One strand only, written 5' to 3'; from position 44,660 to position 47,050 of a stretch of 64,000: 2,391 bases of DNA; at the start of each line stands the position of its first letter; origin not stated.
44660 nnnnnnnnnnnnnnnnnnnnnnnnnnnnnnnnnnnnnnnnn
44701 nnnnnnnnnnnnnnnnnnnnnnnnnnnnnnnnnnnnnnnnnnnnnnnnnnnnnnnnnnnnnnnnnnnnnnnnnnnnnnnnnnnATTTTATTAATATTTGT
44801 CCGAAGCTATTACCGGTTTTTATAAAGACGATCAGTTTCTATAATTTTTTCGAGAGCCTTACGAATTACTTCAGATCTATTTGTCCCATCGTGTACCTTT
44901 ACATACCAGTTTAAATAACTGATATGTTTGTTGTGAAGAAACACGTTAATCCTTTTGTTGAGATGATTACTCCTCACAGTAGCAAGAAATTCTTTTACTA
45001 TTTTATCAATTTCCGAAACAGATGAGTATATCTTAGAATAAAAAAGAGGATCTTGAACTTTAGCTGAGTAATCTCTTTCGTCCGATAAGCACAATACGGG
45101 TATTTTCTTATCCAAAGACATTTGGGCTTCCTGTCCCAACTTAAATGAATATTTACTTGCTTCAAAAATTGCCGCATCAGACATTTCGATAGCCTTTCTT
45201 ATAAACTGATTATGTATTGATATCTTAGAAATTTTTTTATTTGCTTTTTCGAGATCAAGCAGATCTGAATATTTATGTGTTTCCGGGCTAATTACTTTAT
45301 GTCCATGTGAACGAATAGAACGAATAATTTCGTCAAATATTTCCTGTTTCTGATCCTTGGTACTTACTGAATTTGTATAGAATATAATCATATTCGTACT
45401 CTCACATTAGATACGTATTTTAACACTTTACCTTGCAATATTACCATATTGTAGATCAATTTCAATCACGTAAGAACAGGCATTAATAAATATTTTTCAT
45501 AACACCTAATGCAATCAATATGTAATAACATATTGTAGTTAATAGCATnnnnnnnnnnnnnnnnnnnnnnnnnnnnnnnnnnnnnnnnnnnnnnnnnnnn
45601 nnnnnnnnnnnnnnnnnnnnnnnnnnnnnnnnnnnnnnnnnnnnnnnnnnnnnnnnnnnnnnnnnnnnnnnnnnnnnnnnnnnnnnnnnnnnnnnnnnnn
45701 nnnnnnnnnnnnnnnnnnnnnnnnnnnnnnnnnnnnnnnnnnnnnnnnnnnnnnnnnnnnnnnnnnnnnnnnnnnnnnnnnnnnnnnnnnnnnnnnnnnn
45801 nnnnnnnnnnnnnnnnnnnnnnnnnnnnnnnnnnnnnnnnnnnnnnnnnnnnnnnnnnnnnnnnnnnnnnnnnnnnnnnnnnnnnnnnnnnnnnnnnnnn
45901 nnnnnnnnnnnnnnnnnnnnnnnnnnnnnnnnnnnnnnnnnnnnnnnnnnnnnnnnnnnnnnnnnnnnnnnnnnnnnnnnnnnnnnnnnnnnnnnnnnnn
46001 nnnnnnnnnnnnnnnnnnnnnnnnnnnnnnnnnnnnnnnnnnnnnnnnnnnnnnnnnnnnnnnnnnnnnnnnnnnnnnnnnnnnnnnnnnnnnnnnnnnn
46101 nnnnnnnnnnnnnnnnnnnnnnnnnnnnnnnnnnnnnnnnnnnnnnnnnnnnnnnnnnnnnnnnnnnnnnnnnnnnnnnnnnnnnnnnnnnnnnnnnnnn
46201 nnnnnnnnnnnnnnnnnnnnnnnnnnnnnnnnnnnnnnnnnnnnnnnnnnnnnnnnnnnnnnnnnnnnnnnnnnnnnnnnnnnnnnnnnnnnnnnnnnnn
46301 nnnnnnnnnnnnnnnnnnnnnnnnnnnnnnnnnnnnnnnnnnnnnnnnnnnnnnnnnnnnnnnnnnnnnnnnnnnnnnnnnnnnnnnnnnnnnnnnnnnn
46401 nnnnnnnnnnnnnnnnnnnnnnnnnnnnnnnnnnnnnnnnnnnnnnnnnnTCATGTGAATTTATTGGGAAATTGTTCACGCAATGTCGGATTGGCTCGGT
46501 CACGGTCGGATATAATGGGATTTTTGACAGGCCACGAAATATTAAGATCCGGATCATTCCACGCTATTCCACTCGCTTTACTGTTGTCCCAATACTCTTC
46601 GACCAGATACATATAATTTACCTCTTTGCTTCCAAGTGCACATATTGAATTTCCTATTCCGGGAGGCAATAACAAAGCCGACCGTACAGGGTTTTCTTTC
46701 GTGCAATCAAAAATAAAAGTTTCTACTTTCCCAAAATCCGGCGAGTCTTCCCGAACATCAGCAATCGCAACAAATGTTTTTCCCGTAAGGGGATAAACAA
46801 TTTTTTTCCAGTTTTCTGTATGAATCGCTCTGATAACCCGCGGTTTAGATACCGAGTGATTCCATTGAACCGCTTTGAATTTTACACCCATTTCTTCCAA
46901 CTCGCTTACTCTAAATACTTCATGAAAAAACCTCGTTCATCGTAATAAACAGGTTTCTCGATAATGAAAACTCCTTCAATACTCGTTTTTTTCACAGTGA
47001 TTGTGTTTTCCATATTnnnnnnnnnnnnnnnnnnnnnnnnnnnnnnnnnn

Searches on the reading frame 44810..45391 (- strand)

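Call 10: search_protein_families(library=ncbifam, proteins=[window:44810-45391:-])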
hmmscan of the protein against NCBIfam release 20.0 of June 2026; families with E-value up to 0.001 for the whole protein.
window:44810-45391:- (193 aa): 1 family
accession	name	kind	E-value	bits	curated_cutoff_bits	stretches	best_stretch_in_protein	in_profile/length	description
NF053762.1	aCcr1_fam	equivalog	1.7e-06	27.8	60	1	168-184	22-38/38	aCcr1 family cell cycle regulator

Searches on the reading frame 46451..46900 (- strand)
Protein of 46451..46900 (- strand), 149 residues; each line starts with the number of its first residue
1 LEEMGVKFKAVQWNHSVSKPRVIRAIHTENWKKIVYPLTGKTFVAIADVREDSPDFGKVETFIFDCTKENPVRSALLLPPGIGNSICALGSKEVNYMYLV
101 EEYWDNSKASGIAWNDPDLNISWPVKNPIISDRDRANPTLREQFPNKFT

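Call 10: search_protein_families(library=ncbifam, proteins=[window:46451-46900:-])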
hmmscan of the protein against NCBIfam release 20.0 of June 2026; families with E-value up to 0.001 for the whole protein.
window:46451-46900:- (149 aa): 1 family
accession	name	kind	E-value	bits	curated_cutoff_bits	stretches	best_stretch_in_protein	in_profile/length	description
TIGR01221.1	rmlC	equivalog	7.8e-24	84.4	155.75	1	2-142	35-174/176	dTDP-4-dehydrorhamnose 3,5-epimerase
